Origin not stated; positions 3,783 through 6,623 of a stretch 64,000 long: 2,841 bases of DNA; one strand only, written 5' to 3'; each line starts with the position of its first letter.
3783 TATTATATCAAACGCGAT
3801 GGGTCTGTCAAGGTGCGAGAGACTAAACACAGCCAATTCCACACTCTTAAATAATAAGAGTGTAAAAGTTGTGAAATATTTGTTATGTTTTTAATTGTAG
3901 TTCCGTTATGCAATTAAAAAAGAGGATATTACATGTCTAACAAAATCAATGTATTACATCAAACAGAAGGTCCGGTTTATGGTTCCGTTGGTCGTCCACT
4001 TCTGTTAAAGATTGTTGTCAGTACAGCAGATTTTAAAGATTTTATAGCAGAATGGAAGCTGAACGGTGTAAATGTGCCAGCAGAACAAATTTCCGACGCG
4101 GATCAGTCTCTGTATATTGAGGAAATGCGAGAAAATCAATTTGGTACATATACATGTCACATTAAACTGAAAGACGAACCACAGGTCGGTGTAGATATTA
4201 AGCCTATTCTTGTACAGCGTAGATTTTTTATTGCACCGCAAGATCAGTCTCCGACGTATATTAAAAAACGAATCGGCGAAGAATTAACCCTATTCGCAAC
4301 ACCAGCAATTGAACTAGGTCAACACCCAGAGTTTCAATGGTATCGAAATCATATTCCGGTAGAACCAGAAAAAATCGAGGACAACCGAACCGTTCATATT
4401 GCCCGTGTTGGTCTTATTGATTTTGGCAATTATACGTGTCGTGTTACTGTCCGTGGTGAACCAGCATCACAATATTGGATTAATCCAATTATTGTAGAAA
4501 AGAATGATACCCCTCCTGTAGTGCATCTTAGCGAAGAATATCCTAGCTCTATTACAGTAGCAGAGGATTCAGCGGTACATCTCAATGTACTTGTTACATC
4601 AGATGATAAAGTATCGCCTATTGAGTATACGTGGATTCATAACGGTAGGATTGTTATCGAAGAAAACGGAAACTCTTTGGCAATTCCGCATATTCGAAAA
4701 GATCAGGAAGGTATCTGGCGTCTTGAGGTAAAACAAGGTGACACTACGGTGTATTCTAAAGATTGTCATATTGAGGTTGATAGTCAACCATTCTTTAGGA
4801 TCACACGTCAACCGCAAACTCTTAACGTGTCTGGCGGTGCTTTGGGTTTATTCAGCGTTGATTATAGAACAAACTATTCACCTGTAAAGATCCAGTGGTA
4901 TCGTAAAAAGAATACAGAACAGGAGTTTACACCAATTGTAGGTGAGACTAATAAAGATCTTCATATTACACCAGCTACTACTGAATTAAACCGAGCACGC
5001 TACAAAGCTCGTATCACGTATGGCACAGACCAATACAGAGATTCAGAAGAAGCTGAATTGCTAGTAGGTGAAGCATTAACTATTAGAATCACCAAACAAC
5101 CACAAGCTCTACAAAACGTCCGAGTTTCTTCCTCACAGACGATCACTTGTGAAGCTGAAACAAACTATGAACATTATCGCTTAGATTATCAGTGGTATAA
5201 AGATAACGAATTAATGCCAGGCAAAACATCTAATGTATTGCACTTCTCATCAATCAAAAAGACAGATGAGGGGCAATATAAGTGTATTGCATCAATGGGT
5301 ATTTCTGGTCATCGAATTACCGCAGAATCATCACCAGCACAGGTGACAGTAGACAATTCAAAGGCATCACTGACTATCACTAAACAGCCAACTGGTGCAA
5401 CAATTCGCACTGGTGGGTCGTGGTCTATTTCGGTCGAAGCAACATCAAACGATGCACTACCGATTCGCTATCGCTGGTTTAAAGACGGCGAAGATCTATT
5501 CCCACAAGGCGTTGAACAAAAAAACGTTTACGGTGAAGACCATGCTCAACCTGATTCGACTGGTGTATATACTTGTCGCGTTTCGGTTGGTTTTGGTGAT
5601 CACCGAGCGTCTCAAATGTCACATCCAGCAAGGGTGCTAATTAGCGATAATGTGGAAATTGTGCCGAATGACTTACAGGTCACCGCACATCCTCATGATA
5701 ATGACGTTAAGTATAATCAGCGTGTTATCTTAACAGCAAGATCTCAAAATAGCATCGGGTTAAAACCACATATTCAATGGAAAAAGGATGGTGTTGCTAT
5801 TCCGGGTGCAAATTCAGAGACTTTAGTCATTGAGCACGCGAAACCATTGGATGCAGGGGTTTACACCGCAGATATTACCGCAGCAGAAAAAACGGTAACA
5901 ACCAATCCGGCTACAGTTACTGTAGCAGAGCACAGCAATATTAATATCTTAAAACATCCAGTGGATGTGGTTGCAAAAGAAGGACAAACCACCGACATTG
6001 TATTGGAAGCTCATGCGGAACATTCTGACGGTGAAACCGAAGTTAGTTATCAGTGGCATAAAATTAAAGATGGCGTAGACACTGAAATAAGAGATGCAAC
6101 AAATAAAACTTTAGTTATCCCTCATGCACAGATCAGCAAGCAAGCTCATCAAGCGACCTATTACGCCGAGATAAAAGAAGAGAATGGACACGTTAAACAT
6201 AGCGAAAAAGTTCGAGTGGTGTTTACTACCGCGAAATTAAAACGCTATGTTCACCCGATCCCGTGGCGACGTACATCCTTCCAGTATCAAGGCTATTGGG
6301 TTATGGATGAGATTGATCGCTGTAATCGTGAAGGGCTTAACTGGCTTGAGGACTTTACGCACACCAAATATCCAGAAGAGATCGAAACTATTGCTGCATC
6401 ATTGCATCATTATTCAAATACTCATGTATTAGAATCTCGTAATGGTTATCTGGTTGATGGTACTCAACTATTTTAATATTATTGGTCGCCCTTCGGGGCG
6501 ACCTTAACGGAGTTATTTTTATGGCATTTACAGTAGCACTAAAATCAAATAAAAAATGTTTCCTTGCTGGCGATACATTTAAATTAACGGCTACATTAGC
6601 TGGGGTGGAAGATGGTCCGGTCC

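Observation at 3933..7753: Two tandem Hoc-like capsid decoration genes with different Ig-like arrays but a shared C-terminal domain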

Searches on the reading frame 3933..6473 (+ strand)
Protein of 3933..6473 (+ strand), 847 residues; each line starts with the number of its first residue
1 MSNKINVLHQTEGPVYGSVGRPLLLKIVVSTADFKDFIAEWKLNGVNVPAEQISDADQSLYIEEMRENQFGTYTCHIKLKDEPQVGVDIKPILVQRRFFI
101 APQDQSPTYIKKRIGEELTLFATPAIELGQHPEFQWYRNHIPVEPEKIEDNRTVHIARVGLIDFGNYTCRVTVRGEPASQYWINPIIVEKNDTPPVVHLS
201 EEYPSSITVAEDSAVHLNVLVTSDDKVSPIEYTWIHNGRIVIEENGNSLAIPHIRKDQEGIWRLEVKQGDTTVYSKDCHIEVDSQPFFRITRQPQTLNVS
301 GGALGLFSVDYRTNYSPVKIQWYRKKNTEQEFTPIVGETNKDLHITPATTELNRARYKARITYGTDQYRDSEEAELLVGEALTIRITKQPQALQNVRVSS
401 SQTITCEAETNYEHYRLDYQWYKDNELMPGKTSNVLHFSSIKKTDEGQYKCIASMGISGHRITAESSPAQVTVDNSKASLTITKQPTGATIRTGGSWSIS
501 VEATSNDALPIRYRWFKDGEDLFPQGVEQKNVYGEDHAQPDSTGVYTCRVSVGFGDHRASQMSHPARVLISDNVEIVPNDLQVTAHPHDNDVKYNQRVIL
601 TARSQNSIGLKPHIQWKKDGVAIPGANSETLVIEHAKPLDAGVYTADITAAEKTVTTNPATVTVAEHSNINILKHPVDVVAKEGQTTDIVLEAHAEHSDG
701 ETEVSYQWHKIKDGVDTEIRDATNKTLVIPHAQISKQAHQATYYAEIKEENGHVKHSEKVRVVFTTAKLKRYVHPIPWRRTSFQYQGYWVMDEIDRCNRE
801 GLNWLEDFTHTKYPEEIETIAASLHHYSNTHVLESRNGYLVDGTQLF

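Call 4: search_protein_families(library=pfam, proteins=[window:3933-6473:+], max_evalue=0.1)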
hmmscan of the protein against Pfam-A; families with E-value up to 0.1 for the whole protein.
window:3933-6473:+ (847 aa): 11 families
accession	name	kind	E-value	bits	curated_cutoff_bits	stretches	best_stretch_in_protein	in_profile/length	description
PF13927.12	Ig_3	-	1.9e-43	147.3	30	6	386-454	4-77/78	Immunoglobulin domain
PF13895.12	Ig_2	-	8.6e-29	100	27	3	387-457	5-67/79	Immunoglobulin domain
PF07679.22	I-set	-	3.5e-23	81.9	23.7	4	582-657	2-84/90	Immunoglobulin I-set domain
PF00047.31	ig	-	3.2e-18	66.3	21.8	1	396-461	5-78/81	Immunoglobulin domain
PF07686.23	V-set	-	1.4e-13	51.5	26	0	52-80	67-94/109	Immunoglobulin V-set domain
PF16680.11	Ig_4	-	1.7e-09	38.5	30.1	0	418-452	14-48/71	T-cell surface glycoprotein CD3 delta chain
PF16681.11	Ig_5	-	5.1e-09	36.9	27.3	0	403-454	11-58/82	Ig-like domain on T-cell surface glycoprotein CD3 epsilon chain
PF22352.2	K319L-like_PKD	-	1.4e-05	25.5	27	1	686-731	11-56/84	K319L-like, PKD domain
PF08204.17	V-set_CD47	-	0.00014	22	21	0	33-77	43-86/111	CD47 immunoglobulin-like domain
PF20418.3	Herpes_gE_N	-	0.0005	20.4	24.5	0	612-663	76-124/129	Alphaherpesvirus glycoprotein E N-terminal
PF18452.7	Ig_6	-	0.00052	20.3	25.5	0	52-82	67-97/128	Immunoglobulin domain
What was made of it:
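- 3933..6227 (+): Long hoc, N-terminal array of 8 Ig-like domains. Approximate domain boundaries (aa): 1-95, 96-192, 193-286, 287-379, 380-476, 477-572, 573-665, 666-765. Pfam Ig_3 1.9e-43 and I-set 3.5e-23 (call 4).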

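Call 13: search_protein_families(library=phrogs, proteins=[window:3933-6473:+], max_evalue=0.001)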
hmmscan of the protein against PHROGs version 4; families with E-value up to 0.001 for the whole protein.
window:3933-6473:+ (847 aa): 14 families
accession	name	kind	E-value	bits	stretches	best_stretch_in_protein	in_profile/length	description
phrog_1149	-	head and packaging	1.8e-50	172.7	2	395-846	757-1143/1150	Hoc-like head decoration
phrog_3995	-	tail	2.6e-34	119.9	3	481-667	126-291/294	tail protein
phrog_2973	-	head and packaging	5e-27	96.1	3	293-476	114-285/310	Hoc-like head decoration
phrog_4069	-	head and packaging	2.8e-22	80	2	573-663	26-114/116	Hoc-like head decoration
phrog_19377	-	unknown function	1.1e-20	74.1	1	1-34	1-34/54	-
phrog_32100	-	unknown function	7.1e-20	71.8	1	811-847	7-43/65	-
phrog_14282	-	head and packaging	4.5e-17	63.7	1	772-842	8-77/246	Hoc-like head decoration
phrog_9239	-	tail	8.2e-17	61.8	2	417-552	247-371/741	tail tubular protein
phrog_853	-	tail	2.7e-15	57.3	1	465-557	150-240/254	major tail protein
phrog_11091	-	head and packaging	2.7e-13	51.2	1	772-841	8-76/167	Hoc-like head decoration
phrog_158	-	tail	5.7e-12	46.7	1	613-668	197-255/376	major tail protein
phrog_9703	-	head and packaging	2.3e-08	34.3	1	774-840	1-66/502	head decoration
phrog_25852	-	head and packaging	4e-08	33.3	0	382-468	404-493/532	virion structural protein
phrog_21694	-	head and packaging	2.9e-07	31.2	1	791-844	1-54/66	Hoc-like head decoration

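Call 32: find_homologous_proteins(query=window:3933-6473:+, max_evalue=1e-10)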
Query window:3933-6473:+ (847 aa): 30 proteins with E <= 1e-10 among 8000 candidates.
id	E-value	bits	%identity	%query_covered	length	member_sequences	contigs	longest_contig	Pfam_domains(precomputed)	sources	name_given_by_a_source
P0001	0.0e+0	1919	98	100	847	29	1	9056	PF07679.23,PF13895.13,PF07686.24,PF16680.12,PF13927.13,PF16681.12,PF00047.32,PF26428.1,PF08204.18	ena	-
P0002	0.0e+0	1357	68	100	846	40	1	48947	PF07679.23,PF13895.13,PF07686.24,PF16680.12,PF13927.13,PF16681.12,PF00047.32,PF26428.1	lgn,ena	-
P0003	0.0e+0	1349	68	100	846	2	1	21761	PF07679.23,PF13895.13,PF07686.24,PF13927.13,PF16681.12,PF00047.32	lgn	-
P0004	0.0e+0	1343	67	100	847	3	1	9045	PF07679.23,PF13895.13,PF07686.24,PF16680.12,PF13927.13,PF16681.12,PF00047.32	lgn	-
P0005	0.0e+0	1342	67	100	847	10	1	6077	PF07679.23,PF13895.13,PF07686.24,PF13927.13,PF16681.12,PF00047.32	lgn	-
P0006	0.0e+0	1338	67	100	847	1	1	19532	PF07679.23,PF13895.13,PF07686.24,PF13927.13,PF16681.12,PF00047.32,PF26428.1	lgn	-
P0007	0.0e+0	1334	66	100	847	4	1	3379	PF07679.23,PF13895.13,PF07686.24,PF13927.13,PF16681.12,PF00047.32,PF26428.1,PF08204.18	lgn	-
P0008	0.0e+0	1316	67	100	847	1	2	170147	PF07679.23,PF13895.13,PF07686.24,PF13927.13,PF16681.12,PF00047.32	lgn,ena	-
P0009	0.0e+0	1309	67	100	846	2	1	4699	PF07679.23,PF13895.13,PF07686.24,PF16680.12,PF13927.13,PF16681.12,PF00047.32,PF26428.1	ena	-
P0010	0.0e+0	1269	64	100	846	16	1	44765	PF07679.23,PF13895.13,PF07686.24,PF16680.12,PF13927.13,PF16681.12,PF00047.32,PF26428.1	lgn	-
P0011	0.0e+0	1267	66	100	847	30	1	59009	PF07679.23,PF13895.13,PF07686.24,PF16680.12,PF13927.13,PF16681.12,PF00047.32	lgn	-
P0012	0.0e+0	1072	56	100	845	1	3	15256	PF07679.23,PF13895.13,PF16706.12,PF07686.24,PF16680.12,PF13927.13,PF16681.12,PF00047.32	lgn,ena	-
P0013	0.0e+0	1067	56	100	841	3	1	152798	PF07679.23,PF13895.13,PF07686.24,PF16680.12,PF13927.13,PF16681.12,PF00047.32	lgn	-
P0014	8.0e-53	198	27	88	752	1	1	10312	PF07679.23,PF13895.13,PF16706.12,PF16680.12,PF13927.13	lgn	-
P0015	2.3e-43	167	23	83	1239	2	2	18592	PF07679.23,PF13895.13,PF16706.12,PF07686.24,PF16680.12,PF24518.2,PF13927.13,PF22971.3,PF16681.12,PF00047.32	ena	-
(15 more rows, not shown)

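Call 35: find_encoding_contigs(protein=P0001, flank=5000, max_places=4)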
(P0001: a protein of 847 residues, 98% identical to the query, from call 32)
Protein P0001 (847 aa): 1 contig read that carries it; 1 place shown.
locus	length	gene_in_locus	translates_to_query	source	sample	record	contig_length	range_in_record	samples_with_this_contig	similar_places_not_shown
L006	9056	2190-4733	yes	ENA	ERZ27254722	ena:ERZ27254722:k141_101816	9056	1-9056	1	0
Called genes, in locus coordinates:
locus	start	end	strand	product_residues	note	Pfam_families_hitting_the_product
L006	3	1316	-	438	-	?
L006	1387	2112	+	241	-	PF26097:Phage_Inh_N, PF26098:Phage_Inh_C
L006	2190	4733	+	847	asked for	PF07679:I-set (faint), PF07686:V-set (faint), PF08204:V-set_CD47 (faint), PF16681:Ig_5 (faint), PF00047:ig (faint), PF13895:Ig_2 (faint), PF16680:Ig_4 (faint), PF13927:Ig_3 (weak), +1 more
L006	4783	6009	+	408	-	PF00801:PKD (faint), PF07679:I-set (faint), PF13927:Ig_3 (weak), PF07686:V-set (faint), PF13895:Ig_2 (faint)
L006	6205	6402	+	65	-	-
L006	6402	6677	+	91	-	PF11242:DUF2774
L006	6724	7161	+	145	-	-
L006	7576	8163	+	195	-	-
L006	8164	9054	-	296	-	?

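Call 44: predict_structure(alignment_id=A1)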
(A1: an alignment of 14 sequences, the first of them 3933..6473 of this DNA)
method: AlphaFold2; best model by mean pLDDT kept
length: 847 residues; sequences in the alignment: 14
mean_pLDDT: 83.1   pTM: 0.33
mean pLDDT of the five models: 83.1, 79.1, 78.9, 76.9, 76.4
residues with pLDDT >= 90: 251; 70-90: 521; 50-70: 41; < 50: 34
segments of 3 or more residues with pLDDT < 50: 525-527, 771-787, 835-847
pLDDT, mean of each block of 10 residues (from residue 1): 77 83 88 85 89 85 89 90 84 89 89 88 85 91 86 88 92 87 91 85 89 87 83 90 82 86 89 91 82 84 82 83 89 89 82 89 86 85 84 82 89 77 90 88 89 76 88 81 89 88 80 87 63 85 90 77 91 84 91 79 89 92 89 81 93 92 72 78 85 80 88 89 90 88 89 82 78 36 42 76 80 77 70 41 33
secondary structure, 60 per line:
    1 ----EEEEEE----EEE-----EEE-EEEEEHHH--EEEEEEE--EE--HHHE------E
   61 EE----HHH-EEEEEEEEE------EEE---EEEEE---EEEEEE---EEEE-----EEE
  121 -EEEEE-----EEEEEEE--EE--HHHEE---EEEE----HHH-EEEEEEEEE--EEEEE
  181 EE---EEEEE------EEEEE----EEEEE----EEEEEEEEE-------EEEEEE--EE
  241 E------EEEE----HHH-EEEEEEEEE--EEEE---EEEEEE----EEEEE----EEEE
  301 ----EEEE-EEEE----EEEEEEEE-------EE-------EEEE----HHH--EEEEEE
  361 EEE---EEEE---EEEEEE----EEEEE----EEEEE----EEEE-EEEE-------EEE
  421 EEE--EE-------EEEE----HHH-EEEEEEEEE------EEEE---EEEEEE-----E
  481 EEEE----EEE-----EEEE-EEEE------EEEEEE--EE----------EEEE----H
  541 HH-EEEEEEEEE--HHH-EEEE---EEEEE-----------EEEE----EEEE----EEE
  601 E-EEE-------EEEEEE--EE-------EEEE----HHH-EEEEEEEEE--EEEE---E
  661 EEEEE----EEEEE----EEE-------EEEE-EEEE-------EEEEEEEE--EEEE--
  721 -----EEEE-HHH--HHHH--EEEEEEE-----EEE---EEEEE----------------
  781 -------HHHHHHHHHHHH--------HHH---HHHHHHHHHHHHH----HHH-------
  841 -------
elements in order (helices of 4 or more, strands of 3 or more residues): E5-10 E15-17 E23-25 E27-31 E37-43 E60-62 E71-79 E86-88 E92-96 E100-105 E109-112 E118-120 E122-126 E132-138 E153-156 E165-173 E176-182 E186-190 E197-201 E206-210 E215-223 E231-236 E239-241 E248-251 E260-268 E271-274 E278-283 E288-292 E297-300 E305-308 E310-313 E318-325 E342-345 E355-363 E367-370 E374-379 E384-388 E393-397 E402-405 E407-410 E418-423 E435-438 E447-455 E462-465 E469-474 E480-484 E489-491 E497-500 E502-505 E512-517 E532-535 E544-552 E559-562 E566-570 E582-585 E590-593 E598-601 E603-605 E613-618 E630-633 E642-650 E653-656 E660-665 E670-674 E679-681 E689-692 E694-697 E705-712 E715-718 E726-729 H736-739 E742-748 E754-756 E760-764 H788-799 H814-826
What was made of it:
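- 3933..6227 (+): AlphaFold model with 8 beta-sandwich blocks, pLDDT 80-92 (call 44).
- The AlphaFold model is poor in parts of the long anchor (residues 771-787 and 835-847, pLDDT below 50; call 44).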

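Call 46: fold_search(model_id=the predicted structure, library=pdb)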
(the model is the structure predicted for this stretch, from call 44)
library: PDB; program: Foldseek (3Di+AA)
matches with E <= 10: 1998; with E <= 0.001: 691
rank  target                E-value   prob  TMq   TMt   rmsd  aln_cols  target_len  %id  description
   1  8k53_A                3.3e-32  1.00  0.16  0.17  51.5       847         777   15  Structure of the Dimeric Human CNTN2 Ig 1-6-FNIII 1-2 Domain in an Asymmetric State (released 2023-12-06)
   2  6iaa_A                2.3e-31  1.00  0.18  0.18  47.7       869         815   15  hRobo2 ectodomain (released 2019-03-13)
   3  3dmk_A                8.5e-30  1.00  0.12  0.13  43.2       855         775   16  Crystal structure of Down Syndrome Cell Adhesion Molecule (DSCAM) isoform 1.30.30, N-terminal eight Ig domains (released 2008-10-07)
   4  9ba4_A                7.8e-28  1.00  0.14  0.13  48.9       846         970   15  Full-length cross-linked Contactin 2 (CNTN2) (released 2024-07-17)
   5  3b43                  4.0e-27  1.00  0.16  0.21  49.2       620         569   18  I-band fragment I65-I70 from titin (released 2008-01-22)
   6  8a0y_A                9.6e-27  1.00  0.14  0.19  43.1       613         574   17  Crystal structure of mouse contactin 2 immunoglobulin domains (released 2023-11-01)
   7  8k53_B                1.3e-26  1.00  0.17  0.22  33.6       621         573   17  Structure of the Dimeric Human CNTN2 Ig 1-6-FNIII 1-2 Domain in an Asymmetric State (released 2023-12-06)
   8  9ba5_A                1.3e-25  1.00  0.17  0.24  33.1       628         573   17  Cross-linked Contactin 2 Ig1-Ig6 (released 2024-07-17)
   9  7ol2_A                1.5e-25  1.00  0.18  0.25  32.3       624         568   16  Crystal structure of mouse contactin 1 immunoglobulin domains (released 2022-12-14)
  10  8k3j_A                4.6e-25  1.00  0.17  0.23  33.9       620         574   16  Structure of human CNTN2 immunoglobulin domains 1-6 homo-dimer (released 2024-07-17)
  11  7ok5_A                7.0e-25  1.00  0.16  0.20  36.4       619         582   17  Crystal structure of mouse neurofascin 155 immunoglobulin domains (released 2022-12-14)
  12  3dmk_B                1.1e-24  1.00  0.12  0.14  44.8       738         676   16  Crystal structure of Down Syndrome Cell Adhesion Molecule (DSCAM) isoform 1.30.30, N-terminal eight Ig domains (released 2008-10-07)
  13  7ol4_A                2.4e-24  1.00  0.17  0.23  41.3       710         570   14  Mouse contactin-1 neurofascin-155 immunoglobulin domains adhesion complex (released 2022-12-14)
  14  7ok5_B                2.5e-24  1.00  0.16  0.21  35.2       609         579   17  Crystal structure of mouse neurofascin 155 immunoglobulin domains (released 2022-12-14)
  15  7ol4_D                9.1e-24  1.00  0.15  0.20  35.3       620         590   18  Mouse contactin-1 neurofascin-155 immunoglobulin domains adhesion complex (released 2022-12-14)
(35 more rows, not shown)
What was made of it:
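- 3933..6227 (+): Foldseek best hits are strings of Ig domains: contactin, Robo2, DSCAM, titin, E down to 3e-32 (call 46).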
